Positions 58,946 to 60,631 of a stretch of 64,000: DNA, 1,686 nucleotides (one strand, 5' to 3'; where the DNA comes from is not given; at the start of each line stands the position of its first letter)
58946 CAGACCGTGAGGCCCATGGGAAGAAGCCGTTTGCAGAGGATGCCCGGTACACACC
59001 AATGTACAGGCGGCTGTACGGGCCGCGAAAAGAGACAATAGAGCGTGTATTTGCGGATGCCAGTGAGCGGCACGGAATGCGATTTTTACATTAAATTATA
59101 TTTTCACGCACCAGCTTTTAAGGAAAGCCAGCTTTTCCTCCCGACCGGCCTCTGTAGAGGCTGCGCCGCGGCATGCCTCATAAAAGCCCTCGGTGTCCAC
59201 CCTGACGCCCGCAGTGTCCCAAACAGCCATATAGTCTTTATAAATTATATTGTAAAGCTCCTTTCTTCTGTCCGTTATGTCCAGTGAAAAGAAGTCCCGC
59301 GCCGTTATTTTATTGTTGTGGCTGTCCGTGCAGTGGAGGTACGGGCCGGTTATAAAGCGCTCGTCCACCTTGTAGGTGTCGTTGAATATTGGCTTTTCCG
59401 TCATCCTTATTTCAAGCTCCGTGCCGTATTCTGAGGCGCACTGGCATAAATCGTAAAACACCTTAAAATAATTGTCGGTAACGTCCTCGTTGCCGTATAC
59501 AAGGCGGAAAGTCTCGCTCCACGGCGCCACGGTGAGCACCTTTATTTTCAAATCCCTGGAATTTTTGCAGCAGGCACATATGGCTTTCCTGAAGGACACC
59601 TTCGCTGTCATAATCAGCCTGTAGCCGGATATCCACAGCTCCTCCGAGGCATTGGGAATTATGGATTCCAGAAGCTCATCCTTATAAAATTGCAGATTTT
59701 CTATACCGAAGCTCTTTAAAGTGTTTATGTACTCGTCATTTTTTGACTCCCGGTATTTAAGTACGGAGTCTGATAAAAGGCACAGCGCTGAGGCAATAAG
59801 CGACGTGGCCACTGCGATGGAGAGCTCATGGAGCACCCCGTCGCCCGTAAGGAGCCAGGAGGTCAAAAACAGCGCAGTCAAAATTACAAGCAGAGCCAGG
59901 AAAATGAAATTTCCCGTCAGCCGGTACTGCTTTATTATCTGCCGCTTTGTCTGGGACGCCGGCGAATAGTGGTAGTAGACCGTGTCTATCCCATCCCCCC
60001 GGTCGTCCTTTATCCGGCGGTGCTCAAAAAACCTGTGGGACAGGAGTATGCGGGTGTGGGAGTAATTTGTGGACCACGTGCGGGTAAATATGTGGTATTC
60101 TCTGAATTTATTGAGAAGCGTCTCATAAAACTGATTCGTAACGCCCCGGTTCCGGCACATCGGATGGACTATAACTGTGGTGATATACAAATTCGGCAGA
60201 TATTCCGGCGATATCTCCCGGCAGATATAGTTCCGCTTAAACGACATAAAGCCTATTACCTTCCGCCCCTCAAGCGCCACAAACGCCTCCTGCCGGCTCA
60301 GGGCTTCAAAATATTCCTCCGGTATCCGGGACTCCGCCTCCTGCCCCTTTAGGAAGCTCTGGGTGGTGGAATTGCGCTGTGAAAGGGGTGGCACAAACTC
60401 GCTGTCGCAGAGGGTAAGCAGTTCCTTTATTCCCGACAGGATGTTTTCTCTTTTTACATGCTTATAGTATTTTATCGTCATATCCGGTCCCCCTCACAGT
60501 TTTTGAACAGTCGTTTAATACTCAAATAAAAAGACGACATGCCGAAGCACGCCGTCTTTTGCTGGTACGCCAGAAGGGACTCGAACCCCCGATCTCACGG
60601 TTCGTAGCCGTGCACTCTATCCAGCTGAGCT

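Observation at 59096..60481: GNAT - two-TM hairpin - unassigned C-terminal domain protein in an islet between tmRNA and tRNA-Arg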

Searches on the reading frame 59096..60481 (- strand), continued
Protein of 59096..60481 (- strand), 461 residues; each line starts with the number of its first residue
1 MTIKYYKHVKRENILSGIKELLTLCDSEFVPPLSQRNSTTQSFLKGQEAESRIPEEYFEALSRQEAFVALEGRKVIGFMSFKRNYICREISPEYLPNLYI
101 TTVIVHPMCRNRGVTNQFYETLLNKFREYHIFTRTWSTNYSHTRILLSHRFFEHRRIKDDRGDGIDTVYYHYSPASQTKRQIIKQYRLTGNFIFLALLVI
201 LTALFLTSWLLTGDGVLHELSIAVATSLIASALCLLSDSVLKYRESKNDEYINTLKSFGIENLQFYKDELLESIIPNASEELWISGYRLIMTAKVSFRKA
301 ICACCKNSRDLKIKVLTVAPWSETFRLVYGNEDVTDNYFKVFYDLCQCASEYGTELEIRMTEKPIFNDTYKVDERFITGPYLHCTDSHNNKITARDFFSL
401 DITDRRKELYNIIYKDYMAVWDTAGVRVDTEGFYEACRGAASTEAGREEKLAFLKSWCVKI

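Call 33: fold_search(model_id=the predicted structure, library=pdb)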
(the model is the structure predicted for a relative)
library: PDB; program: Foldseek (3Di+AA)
matches with E <= 10: 938; with E <= 0.001: 360
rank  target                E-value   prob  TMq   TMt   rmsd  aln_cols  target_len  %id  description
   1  5t7e_C                1.7e-07  1.00  0.27  0.65   4.7       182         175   13  Crystal structure of Streptomyces hygroscopicus Bialaphos Resistance (BAR) protein in complex with Coenzyme A and L-ph (released 2017-06-07)
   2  3dr6_C                2.2e-07  1.00  0.29  0.70   5.0       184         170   16  Structure of yncA, a putative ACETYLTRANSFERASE from Salmonella typhimurium (released 2008-09-09)
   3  2ae6_D                2.5e-07  1.00  0.27  0.79   3.3       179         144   14  Crystal Structure of Acetyltransferase of GNAT family from Enterococcus faecalis V583 (released 2005-09-06)
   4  2ae6_A                3.1e-07  1.00  0.26  0.74   4.4       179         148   14  Crystal Structure of Acetyltransferase of GNAT family from Enterococcus faecalis V583 (released 2005-09-06)
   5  4mbu_A                3.3e-07  1.00  0.28  0.71   4.8       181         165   15  Crystal structure of N-acetyltransferase from Staphylococcus aureus Mu50 (released 2014-09-03)
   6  4mbu_B                4.1e-07  1.00  0.27  0.69   5.4       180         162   18  Crystal structure of N-acetyltransferase from Staphylococcus aureus Mu50 (released 2014-09-03)
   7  3ld2_B                4.1e-07  1.00  0.27  0.70   4.9       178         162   15  The Crystal Structure of smu.2055 from Streptococcus mutans UA159 (released 2011-01-12)
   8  5wph_A                4.1e-07  1.00  0.27  0.62   5.6       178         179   15  Crystal structure of ArsN, N-acetyltransferase with substrate AST from Pseudomonas putida KT2440 (released 2018-10-10)
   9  2ae6_B                4.9e-07  1.00  0.26  0.74   4.9       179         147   14  Crystal Structure of Acetyltransferase of GNAT family from Enterococcus faecalis V583 (released 2005-09-06)
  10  7rb3_A                4.9e-07  1.00  0.23  0.68   5.9       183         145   15  Cryo-EM structure of human binary NatC complex with a Bisubstrate inhibitor (released 2023-01-11)
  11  3dr8_B                5.5e-07  1.00  0.28  0.66   4.9       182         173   14  Structure of yncA, a putative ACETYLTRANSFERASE from Salmonella typhimurium with its cofactor Acetyl-CoA (released 2008-08-12)
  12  7mx2_A                6.9e-07  1.00  0.27  0.72   4.9       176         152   17  Cryo-EM structure of human ternary NatC complex with a Bisubstrate inhibitor (released 2022-12-14)
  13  5jtf_A                6.9e-07  1.00  0.28  0.65   5.4       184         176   15  Crystal structure of ArsN N-acetyltransferase from Pseudomonas putida KT2440 (released 2017-05-17)
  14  2ae6_C                7.3e-07  1.00  0.27  0.77   3.4       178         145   13  Crystal Structure of Acetyltransferase of GNAT family from Enterococcus faecalis V583 (released 2005-09-06)
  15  3ld2_A                8.7e-07  1.00  0.27  0.68   5.3       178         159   15  The Crystal Structure of smu.2055 from Streptococcus mutans UA159 (released 2011-01-12)
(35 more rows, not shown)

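Call 67: search_protein_families(library=pfam, alignment_id=A5, max_evalue=0.00001)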
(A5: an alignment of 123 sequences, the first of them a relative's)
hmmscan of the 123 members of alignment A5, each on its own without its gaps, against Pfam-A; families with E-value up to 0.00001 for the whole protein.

A. member 1, L065:6530-7315:- (261 aa): 1 family
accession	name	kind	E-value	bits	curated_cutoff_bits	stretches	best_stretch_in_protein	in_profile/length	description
PF13490.11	zf-HC2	-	3.2e-12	46.7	22.2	1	33-66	1-34/35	Putative zinc-finger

B. families by the number of members that match (of 123 scanned): 137 families (the first 25 are shown)
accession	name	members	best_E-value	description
PF00005.33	ABC_tran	3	1.5e-39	ABC transporter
PF00724.26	Oxidored_FMN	2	1.9e-60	NADH:flavin oxidoreductase / NADH oxidase family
PF09587.15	PGA_cap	2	1.9e-50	Bacterial capsule synthesis protein PGA_cap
PF03600.22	CitMHS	2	3.4e-29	Citrate transporter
PF12833.13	HTH_18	2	3.7e-22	Helix-turn-helix domain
PF03965.22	Penicillinase_R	2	4.2e-22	Penicillinase repressor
PF00165.29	HTH_AraC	2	2e-20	Bacterial regulatory helix-turn-helix proteins, AraC family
PF00756.26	Esterase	2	4.1e-19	Putative esterase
PF11738.13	DUF3298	2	1.8e-17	Protein of unknown function (DUF3298)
PF09339.16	HTH_IclR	2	5.1e-12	IclR helix-turn-helix domain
PF13304.12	AAA_21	2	2e-11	AAA domain, putative AbiEii toxin, Type IV TA system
PF13739.11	PdaC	2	3.1e-08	Deacetylase PdaC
PF02463.25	SMC_N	2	3.3e-08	RecF/RecN/SMC N terminal domain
PF12838.12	Fer4_7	2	3e-06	4Fe-4S dicluster domain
PF14057.11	GGGtGRT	1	1.8e-184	GGGtGRT protein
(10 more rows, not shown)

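Call 69: search_dna_similar(query=window:59096-60481:-, collection=plasmids, mode=protein, max_evalue=0.001, max_rows=15)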
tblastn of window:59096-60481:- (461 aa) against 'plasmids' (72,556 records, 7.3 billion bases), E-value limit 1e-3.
Records with a match: 2; places in all: 2; records where one place covers at least 80% of the query: 0.
Best place of each record, by identity: <60% 2.
By first word of the organism name: Haloarcula 1; Halobellus 1.
By predicted mobility (MOB-suite, as given by PLSDB): non-mobilizable 2.
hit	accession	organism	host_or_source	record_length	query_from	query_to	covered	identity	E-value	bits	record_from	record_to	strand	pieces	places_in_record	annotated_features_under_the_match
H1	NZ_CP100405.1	Haloarcula marina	cell culture,sediment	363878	16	187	37%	30.7%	1e-6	59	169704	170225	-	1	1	GNAT family N-acetyltransferase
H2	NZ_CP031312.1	Halobellus limi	Cell culture,Taibei marine solar ...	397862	18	146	28%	36.8%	1e-15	87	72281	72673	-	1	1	GNAT family N-acetyltransferase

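Call 70: search_dna_similar(query=window:59096-60481:-, collection=phages, mode=protein, max_evalue=0.001, max_rows=15)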
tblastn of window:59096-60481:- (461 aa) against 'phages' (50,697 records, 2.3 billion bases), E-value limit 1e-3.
No match.

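Call 71: get_annotated_region(hit=H2, flank=4000)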
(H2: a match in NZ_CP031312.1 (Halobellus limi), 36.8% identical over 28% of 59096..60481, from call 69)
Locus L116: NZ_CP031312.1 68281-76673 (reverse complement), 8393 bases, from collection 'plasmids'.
description: Halobellus limi strain CGMCC 1.10331 plasmid unnamed1, complete sequence
organism: Halobellus limi (NCBI taxid 699433)
taxonomy: Archaea; Euryarchaeota; Halobacteria; Halobacteriales; Haloferacaceae; Halobellus; Halobellus limi
host: -; source: Cell culture,Taibei marine solar saltern near Lianyungang city; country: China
typing (MOB-suite, as given by PLSDB): non-mobilizable
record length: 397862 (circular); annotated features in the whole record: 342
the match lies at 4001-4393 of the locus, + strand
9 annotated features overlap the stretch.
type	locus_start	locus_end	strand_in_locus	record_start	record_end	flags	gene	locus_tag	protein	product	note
CDS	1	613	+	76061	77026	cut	-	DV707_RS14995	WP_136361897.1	electron transfer flavoprotein subunit alpha/FixB family protein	-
CDS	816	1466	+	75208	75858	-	-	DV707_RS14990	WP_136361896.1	hypothetical protein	-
CDS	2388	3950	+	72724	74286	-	-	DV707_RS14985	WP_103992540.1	methyltransferase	-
CDS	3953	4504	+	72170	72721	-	-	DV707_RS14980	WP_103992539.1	GNAT family N-acetyltransferase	-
CDS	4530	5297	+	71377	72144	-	-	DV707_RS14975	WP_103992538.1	metallophosphoesterase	-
CDS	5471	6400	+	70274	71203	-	ddh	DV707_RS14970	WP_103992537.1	D-2-hydroxyacid dehydrogenase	GO:0019752 - carboxylic acid metabolic process [Evidence IEA]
CDS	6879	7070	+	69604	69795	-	-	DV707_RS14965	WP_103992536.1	hypothetical protein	-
CDS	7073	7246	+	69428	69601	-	-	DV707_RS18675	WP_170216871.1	hypothetical protein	-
CDS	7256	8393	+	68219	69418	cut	-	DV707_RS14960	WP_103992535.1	ABC transporter substrate-binding protein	-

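Call 96: search_protein_families(library=padloc, alignment_id=A5, max_evalue=1e-10)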
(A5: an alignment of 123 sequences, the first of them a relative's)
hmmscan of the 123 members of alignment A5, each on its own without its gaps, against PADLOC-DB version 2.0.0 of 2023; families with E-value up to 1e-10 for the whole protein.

A. member 1, L065:6530-7315:- (261 aa): 0 families

B. families by the number of members that match (of 123 scanned): 28 families (the first 25 are shown)
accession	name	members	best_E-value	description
PDLC04135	mad3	3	7e-43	mads_3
PDLC03960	SngC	1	2.4e-264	-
PDLC02503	BrxHI|BrxHII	1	1.6e-126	BrxHI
PDLC02501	BrxHI|BrxHII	1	1.2e-86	BrxHI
PDLC03663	mREase_IV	1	8.8e-60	Type IV methyl-directed restriction enzyme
PDLC04606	PDC-M37B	1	1.3e-35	-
PDLC01097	C3a214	1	3.3e-32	GlgB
PDLC04605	PDC-M37B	1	3.9e-31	-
PDLC03838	DolB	1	1.9e-28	-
PDLC02897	DpdJ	1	3.8e-23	DpdJ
PDLC04796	PDC-S02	1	1.4e-18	-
PDLC02896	DpdJ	1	8.4e-18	DpdJ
PDLC01720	Csa3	1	2e-17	Csa3_1_CAS-I-II-III-IV-V-VI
PDLC01438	Csa3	1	8.3e-17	"CAS-I,CAS-II,CAS-III,CAS-IV,CAS-V,CAS-VI; associated_signaling"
PDLC01761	Cas3b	1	1.2e-16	-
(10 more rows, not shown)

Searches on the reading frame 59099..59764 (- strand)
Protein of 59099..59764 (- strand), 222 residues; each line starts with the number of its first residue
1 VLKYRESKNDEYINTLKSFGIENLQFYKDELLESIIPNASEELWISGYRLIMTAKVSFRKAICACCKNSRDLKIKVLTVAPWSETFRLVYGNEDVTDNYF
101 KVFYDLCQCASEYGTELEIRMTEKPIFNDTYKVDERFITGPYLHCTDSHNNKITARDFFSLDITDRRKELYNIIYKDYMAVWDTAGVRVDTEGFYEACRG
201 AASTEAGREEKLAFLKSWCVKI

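Call 37: find_homologous_proteins(query=A3, max_evalue=0.001)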
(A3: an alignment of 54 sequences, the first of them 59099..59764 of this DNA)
Query A3 (54 sequences) (222 aa, profile of the alignment): 31 proteins with E <= 0.001 among 1506 candidates.
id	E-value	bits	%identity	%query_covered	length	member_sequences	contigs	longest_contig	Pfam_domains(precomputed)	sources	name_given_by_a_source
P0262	2.0e-90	321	33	98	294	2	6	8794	-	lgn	-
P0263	1.0e-85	305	36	100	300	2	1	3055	-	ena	-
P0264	1.1e-85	305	39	99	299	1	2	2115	-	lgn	-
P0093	1.6e-84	301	67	99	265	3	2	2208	-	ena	-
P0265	2.1e-84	301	36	95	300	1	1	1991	-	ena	-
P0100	3.7e-83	297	54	100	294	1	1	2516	-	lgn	-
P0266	4.3e-81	290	34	99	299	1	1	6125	-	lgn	-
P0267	5.2e-81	290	34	99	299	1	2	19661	-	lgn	-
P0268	5.3e-81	290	34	99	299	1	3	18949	-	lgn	-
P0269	6.7e-81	289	33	99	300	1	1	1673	-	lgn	-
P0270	7.3e-81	289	51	100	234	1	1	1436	-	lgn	-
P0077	2.3e-80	288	53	97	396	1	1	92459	PF13508.14,PF00583.32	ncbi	-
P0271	6.6e-80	286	34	99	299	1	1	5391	-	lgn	-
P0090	7.8e-80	286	54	100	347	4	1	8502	-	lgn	-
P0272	6.5e-77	276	35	100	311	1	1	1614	-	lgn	-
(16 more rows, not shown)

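Call 42: predict_structure(alignment_id=A3)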
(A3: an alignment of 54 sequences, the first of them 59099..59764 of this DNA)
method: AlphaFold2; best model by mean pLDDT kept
length: 222 residues; sequences in the alignment: 54
mean_pLDDT: 86.3   pTM: 0.83
mean pLDDT of the five models: 86.3, 86.1, 85.2, 84.3, 83.0
residues with pLDDT >= 90: 136; 70-90: 52; 50-70: 28; < 50: 6
segments of 3 or more residues with pLDDT < 50: 2-5
pLDDT, mean of each block of 10 residues (from residue 1): 53 76 82 95 86 87 96 96 88 88 96 97 90 94 62 59 92 95 97 93 78 95 96
secondary structure, 60 per line:
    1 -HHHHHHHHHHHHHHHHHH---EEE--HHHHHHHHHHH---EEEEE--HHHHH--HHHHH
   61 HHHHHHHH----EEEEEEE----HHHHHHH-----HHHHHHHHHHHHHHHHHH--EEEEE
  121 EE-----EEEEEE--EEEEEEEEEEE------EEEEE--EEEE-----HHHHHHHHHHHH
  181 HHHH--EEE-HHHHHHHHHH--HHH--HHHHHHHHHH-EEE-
elements in order: H2-19 E23-25 H28-38 E42-46 H49-53 H56-68 E73-79 H84-90 H96-113 E116-122 E128-133 E136-146 E153-157 E160-163 H169-184 E187-189 H191-200 H208-217 E219-221

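Call 46: fold_search(model_id=the predicted structure, library=pdb)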
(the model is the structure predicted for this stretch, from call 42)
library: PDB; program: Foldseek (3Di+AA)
matches with E <= 10: 991; with E <= 0.001: 40
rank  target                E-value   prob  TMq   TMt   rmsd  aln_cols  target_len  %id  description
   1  5bpi_D                1.2e-06  1.00  0.41  0.36  12.3       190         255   12  Structure of TrmBL2, an archaeal chromatin protein, shows a novel mode of DNA binding. (released 2015-09-02)
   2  5bpd_D                1.2e-06  1.00  0.36  0.32  12.0       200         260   12  Structure of TrmBL2, an archaeal chromatin protein, shows a novel mode of DNA binding. (released 2015-09-02)
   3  5bpi_C                1.5e-06  1.00  0.37  0.33  12.2       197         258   12  Structure of TrmBL2, an archaeal chromatin protein, shows a novel mode of DNA binding. (released 2015-09-02)
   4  5bqt_A                2.8e-06  1.00  0.39  0.34  11.0       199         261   12  Structure of TrmBL2, an archaeal chromatin protein, shows a novel mode of DNA binding. (released 2015-09-02)
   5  5bpd_C                3.0e-06  1.00  0.39  0.34  12.0       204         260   14  Structure of TrmBL2, an archaeal chromatin protein, shows a novel mode of DNA binding. (released 2015-09-02)
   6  5box_A                3.9e-06  1.00  0.42  0.36  11.1       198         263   13  Structure of TrmBL2, an archaeal chromatin protein, shows a novel mode of DNA binding. (released 2015-09-02)
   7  5bqt_B                5.7e-05  1.00  0.37  0.33  11.3       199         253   12  Structure of TrmBL2, an archaeal chromatin protein, shows a novel mode of DNA binding. (released 2015-09-02)
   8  1f0i                  6.9e-05  1.00  0.38  0.19   6.0       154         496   18  THE FIRST CRYSTAL STRUCTURE OF A PHOSPHOLIPASE D (released 2001-05-16)
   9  2ymb_D                7.8e-05  1.00  0.33  0.32   8.3       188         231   11  Structures of MITD1 (released 2012-10-24)
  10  7clg_B                8.3e-05  1.00  0.42  0.15   8.4       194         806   14  Crystal structure of the ATP-dependent restriction endonuclease SauUSI (released 2021-01-20)
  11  1v0s                  1.0e-04  1.00  0.38  0.19   5.8       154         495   18  Uninhibited form of Phospholipase D from Streptomyces sp. strain PMF (released 2004-06-03)
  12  1xdo_A                1.0e-04  1.00  0.38  0.15   7.2       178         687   11  Crystal Structure of Escherichia coli Polyphosphate Kinase (released 2005-06-21)
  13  4a5z_B                1.1e-04  1.00  0.35  0.46   7.3       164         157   12  Structures of MITD1 (released 2012-11-14)
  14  9fj0                  1.2e-04  1.00  0.46  0.29   5.5       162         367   15  Structure of the F13 protein (mutant G277C) of Vaccinia virus (released 2025-03-12)
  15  6ehi_A                1.3e-04  1.00  0.44  0.58   6.0       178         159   13  NucT from Helicobacter pylori (released 2018-01-17)
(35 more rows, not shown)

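Call 89: fold_search(model_id=the predicted structure, library=viral)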
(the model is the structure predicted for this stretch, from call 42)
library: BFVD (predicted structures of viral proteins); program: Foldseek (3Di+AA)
matches with E <= 10: 841; with E <= 0.001: 2
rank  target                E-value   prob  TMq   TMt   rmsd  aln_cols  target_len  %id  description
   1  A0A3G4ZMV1            1.6e-04  1.00  0.50  0.34   5.4       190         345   11  PLD phosphodiesterase domain-containing protein [Terrestrivirus sp.]
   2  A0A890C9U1            9.4e-04  0.99  0.35  0.36  12.9       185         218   12  Major envelope protein (Fragment) [Orf virus]
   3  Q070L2                1.7e-03  1.00  0.42  0.27   5.9       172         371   14  Palmitylated EEV envelope lipase [Nile crocodilepox virus (isolate Crocodylus niloticus/Zimbabwe/Ume/2001)]
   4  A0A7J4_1              2.0e-03  0.96  0.40  0.10  13.5       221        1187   14  PLD phosphodiesterase domain-containing protein [Microcystis phage LMM01]
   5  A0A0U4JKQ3            5.6e-03  0.96  0.39  0.36   7.6       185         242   12  NucT-like nuclease [Arthrobacter phage Galaxy]
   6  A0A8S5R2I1            1.3e-02  0.47  0.28  0.29  11.9       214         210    8  Uncharacterized protein [Siphoviridae sp. ctXX925]
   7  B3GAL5                5.0e-02  0.13  0.18  0.21  14.6       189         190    9  AMDV2_16 [uncultured virus]
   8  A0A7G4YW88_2          5.3e-02  0.20  0.21  0.07  16.4       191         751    8  (no name in the UniProt tables at hand)
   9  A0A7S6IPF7            6.0e-02  0.20  0.14  0.09  18.7       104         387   12  (no name in the UniProt tables at hand)
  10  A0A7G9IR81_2          7.3e-02  0.21  0.23  0.06  18.8       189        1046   12  Uncharacterized protein (Fragment) [Thrips tabaci associated virga-like virus 2]
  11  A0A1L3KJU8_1          7.3e-02  0.07  0.14  0.03  22.4       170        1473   12  (no name in the UniProt tables at hand)
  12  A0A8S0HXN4            8.3e-02  0.21  0.21  0.21  11.5       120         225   11  (no name in the UniProt tables at hand)
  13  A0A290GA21            1.0e-01  0.51  0.26  0.39   5.5       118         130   10  CPXV061 protein [Cowpox virus]
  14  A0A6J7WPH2            1.1e-01  0.54  0.26  0.15   5.5        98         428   11  Radical_SAM domain containing protein [uncultured Caudovirales phage]
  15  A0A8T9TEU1            1.3e-01  0.41  0.28  0.17   8.8       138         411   15  (no name in the UniProt tables at hand)
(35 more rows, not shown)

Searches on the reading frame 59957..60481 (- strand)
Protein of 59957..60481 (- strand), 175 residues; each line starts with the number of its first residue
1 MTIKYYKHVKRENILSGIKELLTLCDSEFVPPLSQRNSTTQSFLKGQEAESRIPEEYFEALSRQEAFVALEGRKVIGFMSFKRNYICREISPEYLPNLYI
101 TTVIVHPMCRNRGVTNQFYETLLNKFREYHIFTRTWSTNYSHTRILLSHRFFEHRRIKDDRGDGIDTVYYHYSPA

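Call 47: find_homologous_proteins(query=window:59957-60481:-, max_evalue=0.00001)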
Query window:59957-60481:- (175 aa): 95 proteins with E <= 0.00001 among 112 candidates.
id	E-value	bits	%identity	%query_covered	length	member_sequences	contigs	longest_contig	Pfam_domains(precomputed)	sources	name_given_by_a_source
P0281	3.5e-67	244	63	99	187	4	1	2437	PF13508.14,PF00583.32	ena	-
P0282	1.4e-59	219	55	100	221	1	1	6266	PF13508.14,PF00583.32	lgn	-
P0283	4.7e-48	181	53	98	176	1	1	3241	PF00583.32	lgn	-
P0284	2.3e-46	176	49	97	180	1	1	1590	PF00583.32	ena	-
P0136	3.9e-44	168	48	99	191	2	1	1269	PF00583.32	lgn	-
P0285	5.4e-44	168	49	97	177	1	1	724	PF13508.14,PF00583.32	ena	-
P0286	3.3e-43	165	46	97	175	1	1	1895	PF00583.32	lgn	-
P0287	4.0e-43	165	46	98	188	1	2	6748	PF00583.32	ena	-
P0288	5.3e-43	165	51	94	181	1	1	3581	PF13508.14,PF00583.32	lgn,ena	-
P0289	7.3e-43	164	48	93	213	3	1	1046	PF00583.32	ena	-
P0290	2.5e-42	163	44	98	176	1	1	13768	PF00583.32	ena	-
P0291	3.7e-42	162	46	97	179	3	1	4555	PF00583.32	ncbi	-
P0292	4.6e-42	162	46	97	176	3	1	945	PF00583.32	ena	-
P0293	4.8e-42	162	47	97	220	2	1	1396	PF00583.32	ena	-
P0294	1.5e-39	154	47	97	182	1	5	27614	PF00583.32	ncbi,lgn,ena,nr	ncbi:MAG: GNAT family N-acetyltransferase [Clostridia bacterium]|nr:GNAT family N-acetyltransferase 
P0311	8.9e-35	138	45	99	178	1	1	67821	PF13302.14,PF00583.32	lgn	-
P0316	3.1e-34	136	44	97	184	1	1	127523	PF13673.14,PF13508.14,PF13527.14,PF00583.32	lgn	-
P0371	1.9e-21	95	38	91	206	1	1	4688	PF00583.32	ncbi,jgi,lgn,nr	ncbi:MAG: GNAT family N-acetyltransferase [Bifidobacteriaceae bacterium]|jgi:ribosomal protein S18 a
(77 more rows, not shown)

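Call 48: find_encoding_contigs(protein=P0316, flank=4000, max_places=1)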
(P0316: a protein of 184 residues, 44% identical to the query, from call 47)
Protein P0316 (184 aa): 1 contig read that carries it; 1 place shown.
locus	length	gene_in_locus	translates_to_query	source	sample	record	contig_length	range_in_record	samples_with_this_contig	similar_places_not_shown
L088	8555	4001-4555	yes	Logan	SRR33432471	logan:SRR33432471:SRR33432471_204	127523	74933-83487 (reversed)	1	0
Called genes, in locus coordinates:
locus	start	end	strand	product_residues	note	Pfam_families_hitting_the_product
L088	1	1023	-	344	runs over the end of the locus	PF01032:FecCD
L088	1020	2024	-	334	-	PF01032:FecCD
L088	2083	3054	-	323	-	PF01497:Peripla_BP_2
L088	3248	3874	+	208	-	PF06445:GyrI-like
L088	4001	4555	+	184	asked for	PF00583:Acetyltransf_1, PF13527:Acetyltransf_9 (weak), PF13673:Acetyltransf_10 (weak), PF13508:Acetyltransf_7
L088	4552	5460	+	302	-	-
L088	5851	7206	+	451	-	PF00324:AA_permease, PF13520:AA_permease_2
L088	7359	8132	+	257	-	PF00106:adh_short, PF08659:KR, PF13561:adh_short_C2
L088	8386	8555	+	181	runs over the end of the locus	PF01386:Ribosomal_L25p, PF14693:Ribosomal_TL5_C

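Call 49: find_encoding_contigs(protein=P0311, flank=4000, max_places=1)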
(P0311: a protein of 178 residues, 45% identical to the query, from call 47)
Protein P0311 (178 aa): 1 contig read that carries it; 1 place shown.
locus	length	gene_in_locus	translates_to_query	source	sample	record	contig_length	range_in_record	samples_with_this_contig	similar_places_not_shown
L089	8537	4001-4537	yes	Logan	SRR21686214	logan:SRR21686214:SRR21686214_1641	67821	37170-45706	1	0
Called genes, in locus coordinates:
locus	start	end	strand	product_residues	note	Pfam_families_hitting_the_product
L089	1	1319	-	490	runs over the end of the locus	PF13401:AAA_22 (faint), PF13245:AAA_19 (weak), PF20720:nSTAND3 (weak), PF00004:AAA (weak), PF07728:AAA_5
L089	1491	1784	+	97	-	-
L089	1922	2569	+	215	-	-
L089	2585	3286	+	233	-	-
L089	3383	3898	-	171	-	-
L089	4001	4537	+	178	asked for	PF13302:Acetyltransf_3 (weak), PF00583:Acetyltransf_1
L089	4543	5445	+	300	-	-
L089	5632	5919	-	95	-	-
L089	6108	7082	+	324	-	PF00248:Aldo_ket_red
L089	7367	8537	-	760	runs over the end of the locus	-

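Call 50: find_encoding_contigs(protein=P0371, flank=4000, max_places=1)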
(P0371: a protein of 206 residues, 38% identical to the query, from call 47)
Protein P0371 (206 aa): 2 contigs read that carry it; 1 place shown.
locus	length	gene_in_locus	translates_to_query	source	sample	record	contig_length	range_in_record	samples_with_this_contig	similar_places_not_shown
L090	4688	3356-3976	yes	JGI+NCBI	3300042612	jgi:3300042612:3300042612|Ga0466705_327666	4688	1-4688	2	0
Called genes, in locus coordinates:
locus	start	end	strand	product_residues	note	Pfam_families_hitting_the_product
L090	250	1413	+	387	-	-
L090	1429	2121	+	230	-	PF01582:TIR, PF13676:TIR_2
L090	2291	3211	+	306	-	PF03576:Peptidase_S58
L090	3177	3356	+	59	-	PF03576:Peptidase_S58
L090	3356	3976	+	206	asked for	PF00583:Acetyltransf_1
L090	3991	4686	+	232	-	?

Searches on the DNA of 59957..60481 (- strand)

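Call 94: search_rna_families(sources=[L088, L089, L011, L014, L021, L031, L032, L033, L046, L047, L052, L064, L066, L067, L069, L071, L075, L079, L081, L003], threshold=gathering)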
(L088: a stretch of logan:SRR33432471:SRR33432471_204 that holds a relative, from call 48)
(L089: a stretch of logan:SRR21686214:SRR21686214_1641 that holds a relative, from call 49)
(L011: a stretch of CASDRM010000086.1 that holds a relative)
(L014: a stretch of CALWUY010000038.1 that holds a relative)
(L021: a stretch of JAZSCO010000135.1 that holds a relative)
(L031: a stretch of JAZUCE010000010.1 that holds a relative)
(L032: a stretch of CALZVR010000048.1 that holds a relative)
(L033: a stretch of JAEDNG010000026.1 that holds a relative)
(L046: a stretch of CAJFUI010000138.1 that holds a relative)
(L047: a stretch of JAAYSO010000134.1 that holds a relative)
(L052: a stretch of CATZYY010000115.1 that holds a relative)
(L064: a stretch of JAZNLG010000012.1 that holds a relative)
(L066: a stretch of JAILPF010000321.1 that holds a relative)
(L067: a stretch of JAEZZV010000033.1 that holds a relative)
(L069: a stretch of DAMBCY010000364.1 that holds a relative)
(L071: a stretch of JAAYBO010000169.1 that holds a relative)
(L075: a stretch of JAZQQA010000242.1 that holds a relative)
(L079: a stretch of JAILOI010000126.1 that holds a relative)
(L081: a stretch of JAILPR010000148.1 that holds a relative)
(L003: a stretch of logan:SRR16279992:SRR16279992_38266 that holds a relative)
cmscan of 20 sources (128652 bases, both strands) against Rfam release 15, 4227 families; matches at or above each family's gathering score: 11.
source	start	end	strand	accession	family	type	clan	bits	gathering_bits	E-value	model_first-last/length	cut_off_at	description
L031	1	140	+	RF02541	LSU_rRNA_bacteria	Gene; rRNA;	CL00112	99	50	7.3e-28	2783-2925/2925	5'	Bacterial large subunit ribosomal RNA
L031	817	889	+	RF00005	tRNA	Gene; tRNA;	CL00001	75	29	2.6e-14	1-71/71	no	tRNA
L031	394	466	+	RF00005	tRNA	Gene; tRNA;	CL00001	73.1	29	9.1e-14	1-71/71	no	tRNA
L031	709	781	+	RF00005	tRNA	Gene; tRNA;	CL00001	72.3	29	1.4e-13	1-71/71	no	tRNA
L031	298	370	+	RF00005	tRNA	Gene; tRNA;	CL00001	69.4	29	9e-13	1-71/71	no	tRNA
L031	215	288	+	RF00005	tRNA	Gene; tRNA;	CL00001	68.9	29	1.3e-12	1-71/71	no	tRNA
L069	187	259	-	RF00005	tRNA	Gene; tRNA;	CL00001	67.9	29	2.3e-12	1-71/71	no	tRNA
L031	625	698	+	RF00005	tRNA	Gene; tRNA;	CL00001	61.4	29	1.4e-10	1-71/71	no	tRNA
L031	471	552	+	RF00005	tRNA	Gene; tRNA;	CL00001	49.9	29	2.2e-07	1-71/71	no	tRNA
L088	5615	5694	+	RF00504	Glycine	Cis-reg; riboswitch;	CL00125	49.3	32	8.5e-07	1-94/94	no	Glycine riboswitch aptamer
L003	1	73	+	RF00005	tRNA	Gene; tRNA;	CL00001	38.5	29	0.0003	9-71/71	5'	tRNA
